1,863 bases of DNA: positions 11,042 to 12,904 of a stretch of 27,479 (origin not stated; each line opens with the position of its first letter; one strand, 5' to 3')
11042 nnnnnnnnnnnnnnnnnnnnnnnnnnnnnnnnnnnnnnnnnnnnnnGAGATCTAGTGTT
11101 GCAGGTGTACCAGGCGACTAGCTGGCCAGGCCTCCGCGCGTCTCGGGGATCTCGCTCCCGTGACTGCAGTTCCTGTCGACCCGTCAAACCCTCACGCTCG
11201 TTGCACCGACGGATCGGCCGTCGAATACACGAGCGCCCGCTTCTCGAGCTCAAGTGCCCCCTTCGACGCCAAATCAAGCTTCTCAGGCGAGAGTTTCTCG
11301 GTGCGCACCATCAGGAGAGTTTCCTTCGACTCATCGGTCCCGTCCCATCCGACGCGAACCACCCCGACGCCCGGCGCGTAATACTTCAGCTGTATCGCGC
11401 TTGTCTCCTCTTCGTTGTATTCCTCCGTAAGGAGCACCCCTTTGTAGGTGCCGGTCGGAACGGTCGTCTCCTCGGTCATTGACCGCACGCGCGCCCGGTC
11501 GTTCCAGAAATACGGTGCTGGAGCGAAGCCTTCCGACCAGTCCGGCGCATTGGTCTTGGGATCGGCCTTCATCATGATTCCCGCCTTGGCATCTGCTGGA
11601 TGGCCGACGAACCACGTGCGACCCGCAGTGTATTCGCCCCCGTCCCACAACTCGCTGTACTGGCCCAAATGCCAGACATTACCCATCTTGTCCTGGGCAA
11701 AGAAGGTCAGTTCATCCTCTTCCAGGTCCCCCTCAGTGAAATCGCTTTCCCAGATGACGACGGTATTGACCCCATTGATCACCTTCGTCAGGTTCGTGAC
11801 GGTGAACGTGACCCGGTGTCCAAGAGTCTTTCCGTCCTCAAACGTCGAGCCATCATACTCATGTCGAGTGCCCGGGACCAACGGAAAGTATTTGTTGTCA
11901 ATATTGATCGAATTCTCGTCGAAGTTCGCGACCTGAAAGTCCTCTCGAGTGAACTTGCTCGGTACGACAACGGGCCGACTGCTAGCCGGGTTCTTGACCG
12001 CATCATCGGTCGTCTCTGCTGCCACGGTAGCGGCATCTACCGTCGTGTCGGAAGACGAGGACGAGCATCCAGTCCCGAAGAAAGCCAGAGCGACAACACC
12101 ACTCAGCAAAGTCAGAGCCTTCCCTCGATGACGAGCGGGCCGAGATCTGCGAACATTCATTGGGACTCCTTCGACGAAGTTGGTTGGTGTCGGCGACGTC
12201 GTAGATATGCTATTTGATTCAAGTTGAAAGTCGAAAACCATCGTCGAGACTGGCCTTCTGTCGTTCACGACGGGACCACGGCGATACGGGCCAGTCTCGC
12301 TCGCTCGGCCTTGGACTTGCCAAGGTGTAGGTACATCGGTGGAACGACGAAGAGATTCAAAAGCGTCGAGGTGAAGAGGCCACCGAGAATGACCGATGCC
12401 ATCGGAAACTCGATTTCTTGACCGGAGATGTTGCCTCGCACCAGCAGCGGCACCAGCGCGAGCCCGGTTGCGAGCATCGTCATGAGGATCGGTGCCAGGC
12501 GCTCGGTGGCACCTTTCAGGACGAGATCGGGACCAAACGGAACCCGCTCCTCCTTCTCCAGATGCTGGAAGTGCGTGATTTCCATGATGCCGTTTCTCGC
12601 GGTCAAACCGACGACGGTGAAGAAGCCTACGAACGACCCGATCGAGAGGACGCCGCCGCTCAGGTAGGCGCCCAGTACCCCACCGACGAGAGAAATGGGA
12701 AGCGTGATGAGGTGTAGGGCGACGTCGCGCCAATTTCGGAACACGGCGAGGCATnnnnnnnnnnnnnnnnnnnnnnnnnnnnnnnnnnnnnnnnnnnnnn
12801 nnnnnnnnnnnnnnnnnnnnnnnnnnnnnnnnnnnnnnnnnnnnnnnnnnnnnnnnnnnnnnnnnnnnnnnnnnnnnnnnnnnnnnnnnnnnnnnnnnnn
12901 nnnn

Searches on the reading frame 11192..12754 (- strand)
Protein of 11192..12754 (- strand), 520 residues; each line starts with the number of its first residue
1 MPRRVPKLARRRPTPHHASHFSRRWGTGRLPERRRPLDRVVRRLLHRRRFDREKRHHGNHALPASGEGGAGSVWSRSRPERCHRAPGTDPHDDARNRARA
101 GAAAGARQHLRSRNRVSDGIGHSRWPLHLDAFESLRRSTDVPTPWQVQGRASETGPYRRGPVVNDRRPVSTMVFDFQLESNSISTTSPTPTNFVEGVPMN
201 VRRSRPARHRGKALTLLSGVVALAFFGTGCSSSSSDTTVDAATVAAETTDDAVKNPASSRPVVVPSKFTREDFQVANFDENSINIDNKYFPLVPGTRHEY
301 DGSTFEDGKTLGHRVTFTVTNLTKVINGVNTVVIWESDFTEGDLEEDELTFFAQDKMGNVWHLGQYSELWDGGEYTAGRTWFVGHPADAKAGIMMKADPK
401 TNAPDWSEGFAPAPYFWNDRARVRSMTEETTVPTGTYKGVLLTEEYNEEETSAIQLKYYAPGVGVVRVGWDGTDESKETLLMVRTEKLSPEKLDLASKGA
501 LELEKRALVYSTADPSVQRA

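Call 6: search_protein_families(library=pfam, proteins=[window:11192-12754:-], max_evalue=0.01)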
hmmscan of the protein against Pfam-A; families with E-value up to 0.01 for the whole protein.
window:11192-12754:- (520 aa): 1 family
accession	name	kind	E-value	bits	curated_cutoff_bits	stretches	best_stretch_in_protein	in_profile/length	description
PF21347.3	DUF3108_like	-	0.0057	17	27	0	426-467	138-183/199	DUF3108-like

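Call 7: search_protein_families(library=ncbifam, proteins=[window:11192-12754:-], max_evalue=0.1)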
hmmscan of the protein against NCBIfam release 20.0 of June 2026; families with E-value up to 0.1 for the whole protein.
window:11192-12754:- (520 aa): 0 families
